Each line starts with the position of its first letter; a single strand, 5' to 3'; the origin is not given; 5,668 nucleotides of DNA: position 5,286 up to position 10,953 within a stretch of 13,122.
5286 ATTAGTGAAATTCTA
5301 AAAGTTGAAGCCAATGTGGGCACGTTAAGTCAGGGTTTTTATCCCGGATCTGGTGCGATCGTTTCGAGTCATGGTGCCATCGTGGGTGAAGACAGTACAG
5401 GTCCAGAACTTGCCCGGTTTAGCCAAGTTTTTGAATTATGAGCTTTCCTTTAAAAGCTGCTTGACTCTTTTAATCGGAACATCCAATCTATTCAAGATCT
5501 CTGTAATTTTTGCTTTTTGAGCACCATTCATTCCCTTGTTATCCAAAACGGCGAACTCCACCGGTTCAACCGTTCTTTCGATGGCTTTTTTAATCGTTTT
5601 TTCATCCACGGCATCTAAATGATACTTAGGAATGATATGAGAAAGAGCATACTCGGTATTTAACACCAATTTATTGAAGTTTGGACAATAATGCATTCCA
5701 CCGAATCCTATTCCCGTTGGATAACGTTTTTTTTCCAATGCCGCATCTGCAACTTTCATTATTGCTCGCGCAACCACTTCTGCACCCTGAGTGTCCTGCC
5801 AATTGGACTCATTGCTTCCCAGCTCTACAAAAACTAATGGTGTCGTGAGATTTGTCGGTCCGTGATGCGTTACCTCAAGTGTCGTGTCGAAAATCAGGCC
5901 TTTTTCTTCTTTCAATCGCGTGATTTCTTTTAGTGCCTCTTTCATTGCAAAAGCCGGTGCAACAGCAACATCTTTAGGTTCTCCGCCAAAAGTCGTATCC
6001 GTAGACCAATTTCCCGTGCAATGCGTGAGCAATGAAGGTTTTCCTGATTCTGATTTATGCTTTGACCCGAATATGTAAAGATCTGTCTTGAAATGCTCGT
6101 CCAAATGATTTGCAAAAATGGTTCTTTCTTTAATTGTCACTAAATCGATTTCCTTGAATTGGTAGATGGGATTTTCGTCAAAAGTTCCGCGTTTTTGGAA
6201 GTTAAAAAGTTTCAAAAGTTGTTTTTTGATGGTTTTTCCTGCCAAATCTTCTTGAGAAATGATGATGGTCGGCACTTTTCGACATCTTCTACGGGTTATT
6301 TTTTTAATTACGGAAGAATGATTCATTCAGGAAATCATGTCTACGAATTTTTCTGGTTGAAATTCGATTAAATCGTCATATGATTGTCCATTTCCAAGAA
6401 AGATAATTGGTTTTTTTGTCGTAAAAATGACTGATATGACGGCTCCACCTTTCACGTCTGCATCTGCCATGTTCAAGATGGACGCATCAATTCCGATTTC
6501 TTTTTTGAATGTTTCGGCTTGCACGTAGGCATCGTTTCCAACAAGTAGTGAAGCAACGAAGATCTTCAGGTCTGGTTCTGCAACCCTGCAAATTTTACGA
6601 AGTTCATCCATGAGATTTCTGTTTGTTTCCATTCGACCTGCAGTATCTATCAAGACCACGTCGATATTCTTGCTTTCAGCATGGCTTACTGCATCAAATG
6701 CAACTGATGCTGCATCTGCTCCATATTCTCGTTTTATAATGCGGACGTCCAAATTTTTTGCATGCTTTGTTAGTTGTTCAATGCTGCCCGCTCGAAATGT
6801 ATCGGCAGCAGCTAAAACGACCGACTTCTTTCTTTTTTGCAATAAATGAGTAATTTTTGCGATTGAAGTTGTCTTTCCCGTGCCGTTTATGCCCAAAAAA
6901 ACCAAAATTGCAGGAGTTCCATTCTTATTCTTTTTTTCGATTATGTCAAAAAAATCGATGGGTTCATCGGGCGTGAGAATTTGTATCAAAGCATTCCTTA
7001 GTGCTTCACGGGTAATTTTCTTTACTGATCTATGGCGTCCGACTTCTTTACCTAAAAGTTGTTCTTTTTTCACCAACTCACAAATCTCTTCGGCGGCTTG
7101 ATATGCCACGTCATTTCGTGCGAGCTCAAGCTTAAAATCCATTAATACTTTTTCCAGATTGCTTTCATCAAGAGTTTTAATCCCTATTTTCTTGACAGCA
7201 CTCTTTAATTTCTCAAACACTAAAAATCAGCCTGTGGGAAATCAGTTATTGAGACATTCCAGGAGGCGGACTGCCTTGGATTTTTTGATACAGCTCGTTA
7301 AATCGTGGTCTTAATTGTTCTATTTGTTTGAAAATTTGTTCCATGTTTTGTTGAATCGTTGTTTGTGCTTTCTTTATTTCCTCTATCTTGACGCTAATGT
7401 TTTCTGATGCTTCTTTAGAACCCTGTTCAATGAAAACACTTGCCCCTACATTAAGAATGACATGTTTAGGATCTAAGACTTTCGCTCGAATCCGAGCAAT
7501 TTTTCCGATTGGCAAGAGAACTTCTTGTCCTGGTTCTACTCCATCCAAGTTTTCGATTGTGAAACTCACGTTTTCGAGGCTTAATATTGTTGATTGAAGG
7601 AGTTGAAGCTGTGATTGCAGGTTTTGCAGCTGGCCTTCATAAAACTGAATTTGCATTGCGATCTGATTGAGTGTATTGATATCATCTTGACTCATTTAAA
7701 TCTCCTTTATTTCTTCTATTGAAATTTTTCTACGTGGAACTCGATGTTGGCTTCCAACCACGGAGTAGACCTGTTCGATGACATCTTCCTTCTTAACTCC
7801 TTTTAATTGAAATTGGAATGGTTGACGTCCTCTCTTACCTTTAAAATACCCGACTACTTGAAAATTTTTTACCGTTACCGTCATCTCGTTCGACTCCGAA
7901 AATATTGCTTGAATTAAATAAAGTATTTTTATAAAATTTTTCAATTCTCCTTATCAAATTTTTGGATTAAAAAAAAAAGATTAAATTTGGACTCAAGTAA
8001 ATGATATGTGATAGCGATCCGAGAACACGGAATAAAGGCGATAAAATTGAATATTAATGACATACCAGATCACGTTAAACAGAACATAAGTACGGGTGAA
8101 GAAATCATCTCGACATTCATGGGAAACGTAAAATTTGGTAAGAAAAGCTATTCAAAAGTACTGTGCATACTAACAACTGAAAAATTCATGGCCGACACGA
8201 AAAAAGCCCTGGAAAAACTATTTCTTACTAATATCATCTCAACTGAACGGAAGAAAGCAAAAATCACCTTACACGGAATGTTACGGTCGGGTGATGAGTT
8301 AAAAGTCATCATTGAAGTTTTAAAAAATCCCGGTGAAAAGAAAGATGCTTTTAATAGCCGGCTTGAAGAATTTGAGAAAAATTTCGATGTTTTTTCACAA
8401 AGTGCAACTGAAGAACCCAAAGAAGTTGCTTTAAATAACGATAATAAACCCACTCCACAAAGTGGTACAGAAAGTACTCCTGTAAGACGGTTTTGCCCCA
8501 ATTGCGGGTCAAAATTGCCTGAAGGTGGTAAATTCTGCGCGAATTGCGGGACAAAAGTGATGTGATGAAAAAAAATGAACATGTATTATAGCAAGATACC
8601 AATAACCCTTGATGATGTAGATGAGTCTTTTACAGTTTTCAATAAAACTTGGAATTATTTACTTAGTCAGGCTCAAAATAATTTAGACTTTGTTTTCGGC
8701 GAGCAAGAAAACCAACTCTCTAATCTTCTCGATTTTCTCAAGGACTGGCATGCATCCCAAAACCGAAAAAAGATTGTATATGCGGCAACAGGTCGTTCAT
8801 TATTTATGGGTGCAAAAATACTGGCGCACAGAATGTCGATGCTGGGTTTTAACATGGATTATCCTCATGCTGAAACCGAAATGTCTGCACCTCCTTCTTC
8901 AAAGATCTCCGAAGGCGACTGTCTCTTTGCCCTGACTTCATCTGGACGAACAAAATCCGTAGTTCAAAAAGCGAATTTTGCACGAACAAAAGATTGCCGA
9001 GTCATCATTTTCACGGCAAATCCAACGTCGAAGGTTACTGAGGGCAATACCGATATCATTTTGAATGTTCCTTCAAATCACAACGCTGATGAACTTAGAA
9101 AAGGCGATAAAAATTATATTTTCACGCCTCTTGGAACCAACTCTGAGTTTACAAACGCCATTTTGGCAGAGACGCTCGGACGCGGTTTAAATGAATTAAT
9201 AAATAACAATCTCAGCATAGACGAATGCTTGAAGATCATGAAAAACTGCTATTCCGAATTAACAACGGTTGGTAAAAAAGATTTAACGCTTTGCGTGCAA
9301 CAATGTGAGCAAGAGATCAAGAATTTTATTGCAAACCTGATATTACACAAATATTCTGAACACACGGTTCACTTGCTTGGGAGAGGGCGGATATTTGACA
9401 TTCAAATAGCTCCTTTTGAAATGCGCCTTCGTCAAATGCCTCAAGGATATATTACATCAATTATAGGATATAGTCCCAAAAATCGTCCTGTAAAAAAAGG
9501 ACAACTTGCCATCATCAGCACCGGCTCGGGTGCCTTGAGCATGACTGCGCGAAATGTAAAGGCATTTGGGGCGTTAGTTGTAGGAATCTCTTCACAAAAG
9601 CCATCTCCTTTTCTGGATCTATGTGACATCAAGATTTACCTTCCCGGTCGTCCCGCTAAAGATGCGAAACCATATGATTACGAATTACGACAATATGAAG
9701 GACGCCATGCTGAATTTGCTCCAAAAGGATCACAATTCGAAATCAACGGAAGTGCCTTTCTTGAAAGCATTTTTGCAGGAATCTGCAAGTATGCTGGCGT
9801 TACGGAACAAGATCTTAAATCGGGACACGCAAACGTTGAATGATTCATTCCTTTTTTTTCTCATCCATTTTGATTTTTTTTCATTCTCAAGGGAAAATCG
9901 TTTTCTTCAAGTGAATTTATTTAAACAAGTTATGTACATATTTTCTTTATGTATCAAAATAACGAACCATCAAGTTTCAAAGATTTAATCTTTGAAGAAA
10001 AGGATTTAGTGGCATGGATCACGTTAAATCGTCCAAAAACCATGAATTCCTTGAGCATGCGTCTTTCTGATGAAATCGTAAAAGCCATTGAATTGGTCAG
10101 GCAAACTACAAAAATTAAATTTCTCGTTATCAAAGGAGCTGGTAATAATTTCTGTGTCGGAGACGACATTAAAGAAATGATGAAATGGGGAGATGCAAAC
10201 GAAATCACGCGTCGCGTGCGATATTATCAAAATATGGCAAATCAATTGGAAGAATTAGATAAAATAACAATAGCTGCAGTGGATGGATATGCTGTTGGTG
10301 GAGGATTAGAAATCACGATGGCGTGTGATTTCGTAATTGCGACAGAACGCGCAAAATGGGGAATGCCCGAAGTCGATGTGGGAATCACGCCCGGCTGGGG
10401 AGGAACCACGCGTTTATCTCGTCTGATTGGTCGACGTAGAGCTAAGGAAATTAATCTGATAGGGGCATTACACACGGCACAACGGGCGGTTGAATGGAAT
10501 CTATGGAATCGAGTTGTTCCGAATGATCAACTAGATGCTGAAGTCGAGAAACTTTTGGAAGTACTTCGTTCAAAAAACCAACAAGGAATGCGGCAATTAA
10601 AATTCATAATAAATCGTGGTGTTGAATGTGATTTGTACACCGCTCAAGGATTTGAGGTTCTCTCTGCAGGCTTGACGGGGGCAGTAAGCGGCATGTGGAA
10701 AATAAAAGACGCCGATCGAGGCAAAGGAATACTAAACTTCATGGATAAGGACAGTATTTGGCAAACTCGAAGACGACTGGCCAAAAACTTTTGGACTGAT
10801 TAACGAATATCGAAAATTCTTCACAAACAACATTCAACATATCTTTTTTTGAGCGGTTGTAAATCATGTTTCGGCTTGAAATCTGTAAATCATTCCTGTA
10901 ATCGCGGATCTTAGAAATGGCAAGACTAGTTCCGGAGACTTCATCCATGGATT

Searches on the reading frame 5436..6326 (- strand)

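Call 6: search_protein_families(library=pfam, proteins=[window:5436-6326:-], max_evalue=0.01)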
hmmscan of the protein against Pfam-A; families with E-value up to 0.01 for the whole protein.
window:5436-6326:- (296 aa): 1 family
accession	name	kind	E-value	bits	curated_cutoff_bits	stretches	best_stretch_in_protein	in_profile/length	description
PF04414.18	tRNA_deacylase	-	5.9e-65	219.1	33.6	1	80-285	4-204/205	D-aminoacyl-tRNA deacylase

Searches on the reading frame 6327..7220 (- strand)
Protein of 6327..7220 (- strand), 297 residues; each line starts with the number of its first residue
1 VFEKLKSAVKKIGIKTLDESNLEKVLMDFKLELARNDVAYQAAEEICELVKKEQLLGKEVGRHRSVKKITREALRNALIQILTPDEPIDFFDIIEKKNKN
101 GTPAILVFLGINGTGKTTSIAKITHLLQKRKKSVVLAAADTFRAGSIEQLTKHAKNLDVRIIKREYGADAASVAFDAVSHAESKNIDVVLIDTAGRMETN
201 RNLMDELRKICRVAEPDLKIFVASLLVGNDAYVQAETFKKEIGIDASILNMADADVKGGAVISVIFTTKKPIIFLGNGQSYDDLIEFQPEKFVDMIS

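Call 6: search_protein_families(library=pfam, proteins=[window:6327-7220:-], max_evalue=0.01)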
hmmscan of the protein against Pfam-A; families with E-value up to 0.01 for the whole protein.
window:6327-7220:- (297 aa): 18 families
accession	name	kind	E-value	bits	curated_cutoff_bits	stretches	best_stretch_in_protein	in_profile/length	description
PF00448.28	SRP54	-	1.4e-66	224.4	22.7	1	104-296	2-194/196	SRP54-type protein, GTPase domain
PF02881.24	SRP54_N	-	7.3e-10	39.4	22.4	1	2-74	2-75/75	SRP54-type protein, helical bundle domain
PF13401.12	AAA_22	-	1.9e-06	28.7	27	1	102-215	4-111/130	AAA domain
PF13604.12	AAA_30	-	4.9e-06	26.8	27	1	105-209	20-110/191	AAA domain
PF13245.12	AAA_19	-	0.00016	22.3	25.1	1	105-198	13-103/134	AAA domain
PF24883.2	NPHP3_N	-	0.00034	21.3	24.8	0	98-137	17-56/164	Nephrocystin 3, N-terminal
PF06414.18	Zeta_toxin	-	0.00049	20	22.3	1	96-209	7-119/199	Zeta toxin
PF05970.20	PIF1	-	0.0012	18.9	25.9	1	91-212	10-127/223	PIF1-like helicase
PF25199.1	nSTAND_NTPase5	-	0.0013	19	34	0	94-157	32-97/145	Novel STAND NTPase 5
PF13207.12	AAA_17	-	0.0018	19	27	1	109-222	1-108/136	AAA domain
PF18462.6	DUF5612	-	0.0029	17.9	25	1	160-254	11-105/143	Domain of unknown function (DUF5612)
PF00005.33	ABC_tran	-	0.0034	18.4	25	1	105-151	13-58/137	ABC transporter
PF03976.20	PPK2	-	0.0054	16.8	22.3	0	87-141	15-69/229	Polyphosphate kinase 2 (PPK2)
PF09848.15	SLFN-g3_helicase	-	0.0061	16.3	24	1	104-203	2-97/354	Schlafen group 3, DNA/RNA helicase domain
PF03266.21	NTPase_1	-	0.0066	16.7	23.9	0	110-210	6-121/168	NTPase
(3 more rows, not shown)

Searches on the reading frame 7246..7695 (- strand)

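Call 6: search_protein_families(library=pfam, proteins=[window:7246-7695:-], max_evalue=0.01)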
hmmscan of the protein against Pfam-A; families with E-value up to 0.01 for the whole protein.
window:7246-7695:- (149 aa): 2 families
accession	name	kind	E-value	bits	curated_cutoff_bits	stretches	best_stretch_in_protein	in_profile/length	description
PF02996.22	Prefoldin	-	3.3e-22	79.1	23.2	1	19-138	1-120/120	Prefoldin subunit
PF01920.25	Prefoldin_2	-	2.2e-06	28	27.6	1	78-138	46-105/106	Prefoldin subunit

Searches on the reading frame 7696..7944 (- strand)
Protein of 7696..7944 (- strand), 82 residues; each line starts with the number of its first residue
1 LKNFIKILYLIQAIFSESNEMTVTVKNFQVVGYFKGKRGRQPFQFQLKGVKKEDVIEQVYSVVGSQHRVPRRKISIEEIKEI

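Call 86: search_protein_families(library=pfam, proteins=[window:7696-7944:-], max_evalue=0.01)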
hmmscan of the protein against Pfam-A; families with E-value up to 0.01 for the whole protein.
window:7696-7944:- (82 aa): 2 families
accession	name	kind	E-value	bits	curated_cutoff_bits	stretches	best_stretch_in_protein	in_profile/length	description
PF01775.22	Ribosomal_L18A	-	8.1e-17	61.7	22.9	1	25-80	1-59/59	Ribosomal proteins 50S-L18Ae/60S-L20/60S-L18A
PF20205.3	DUF6567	-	0.0096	16.3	27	0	18-61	34-76/123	Family of unknown function (DUF6567)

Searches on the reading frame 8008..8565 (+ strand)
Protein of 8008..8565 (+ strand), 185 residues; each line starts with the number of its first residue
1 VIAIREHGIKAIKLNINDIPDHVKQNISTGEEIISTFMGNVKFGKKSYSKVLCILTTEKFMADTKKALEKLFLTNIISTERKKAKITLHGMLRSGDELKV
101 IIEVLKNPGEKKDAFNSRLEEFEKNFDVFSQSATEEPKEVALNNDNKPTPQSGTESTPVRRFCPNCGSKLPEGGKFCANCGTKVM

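Call 6: search_protein_families(library=pfam, proteins=[window:8008-8565:+], max_evalue=0.01)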
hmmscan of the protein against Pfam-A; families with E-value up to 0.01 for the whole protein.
window:8008-8565:+ (185 aa): 8 families
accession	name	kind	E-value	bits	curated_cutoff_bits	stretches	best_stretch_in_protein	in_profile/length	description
PF13240.11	Zn_Ribbon_1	-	3.8e-07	30.1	25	1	162-184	1-23/23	zinc-ribbon domain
PF12773.13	DZR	-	9.7e-06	26.1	27.3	1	163-182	1-20/45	Double zinc ribbon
PF13248.11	Zn_ribbon_3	-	4.3e-05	23.2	27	1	163-183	5-25/26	zinc-ribbon domain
PF09297.16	Zn_ribbon_NUD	-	0.0017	18.5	24.8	0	161-169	4-12/32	NADH pyrophosphatase zinc ribbon domain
PF21263.2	Acyl-CoA-dh_C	-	0.0025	18.5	27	1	47-106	38-95/96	Acyl-CoA dehydrogenase, C-terminal domain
PF14803.11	Zn_ribbon_Nudix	-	0.0037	17.6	25.6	0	161-170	1-10/34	Nudix N-terminal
PF17032.10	Zn_ribbon_15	-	0.0077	17.4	28.9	0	153-181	51-73/73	zinc-ribbon family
PF18912.6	DZR_2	-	0.0082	16.4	27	0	161-183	22-45/56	Double zinc ribbon domain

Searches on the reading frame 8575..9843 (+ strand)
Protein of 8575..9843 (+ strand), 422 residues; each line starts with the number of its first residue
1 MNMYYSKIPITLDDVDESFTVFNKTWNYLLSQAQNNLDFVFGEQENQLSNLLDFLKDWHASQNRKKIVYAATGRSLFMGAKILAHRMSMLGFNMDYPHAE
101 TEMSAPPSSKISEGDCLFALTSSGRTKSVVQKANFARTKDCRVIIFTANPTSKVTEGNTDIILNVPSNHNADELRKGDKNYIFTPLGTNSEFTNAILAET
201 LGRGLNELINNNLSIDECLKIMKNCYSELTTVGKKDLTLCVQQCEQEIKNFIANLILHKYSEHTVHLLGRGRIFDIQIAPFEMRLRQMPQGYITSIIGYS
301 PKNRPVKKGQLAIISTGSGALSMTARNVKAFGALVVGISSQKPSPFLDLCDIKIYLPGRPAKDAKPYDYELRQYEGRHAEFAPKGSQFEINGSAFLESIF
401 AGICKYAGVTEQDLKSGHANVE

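Call 6: search_protein_families(library=pfam, proteins=[window:8575-9843:+], max_evalue=0.01)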
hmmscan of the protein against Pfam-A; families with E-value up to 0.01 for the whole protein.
window:8575-9843:+ (422 aa): 2 families
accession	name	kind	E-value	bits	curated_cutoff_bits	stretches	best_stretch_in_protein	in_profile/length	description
PF01380.27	SIS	-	1.6e-16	60.7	25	1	63-168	4-107/131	SIS domain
PF13580.11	SIS_2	-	0.0029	18.1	27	0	109-147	99-137/138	SIS domain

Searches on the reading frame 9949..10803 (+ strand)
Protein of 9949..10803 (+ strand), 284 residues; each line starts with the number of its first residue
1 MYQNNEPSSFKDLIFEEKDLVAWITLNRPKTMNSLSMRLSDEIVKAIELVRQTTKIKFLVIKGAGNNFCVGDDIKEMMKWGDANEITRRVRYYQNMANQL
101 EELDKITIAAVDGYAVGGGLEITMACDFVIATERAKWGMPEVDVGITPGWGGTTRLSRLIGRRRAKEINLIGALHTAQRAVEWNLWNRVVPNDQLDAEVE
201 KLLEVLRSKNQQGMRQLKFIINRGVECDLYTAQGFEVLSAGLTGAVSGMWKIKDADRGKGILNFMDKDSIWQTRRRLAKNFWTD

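Call 6: search_protein_families(library=pfam, proteins=[window:9949-10803:+], max_evalue=0.01)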
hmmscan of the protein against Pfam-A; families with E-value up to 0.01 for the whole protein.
window:9949-10803:+ (284 aa): 2 families
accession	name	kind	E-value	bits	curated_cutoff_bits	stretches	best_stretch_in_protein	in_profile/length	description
PF00378.25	ECH_1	-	2.7e-51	174.8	27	1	17-234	2-218/251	Enoyl-CoA hydratase/isomerase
PF16113.10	ECH_2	-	2.5e-35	123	27.2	1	22-211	2-193/335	Enoyl-CoA hydratase/isomerase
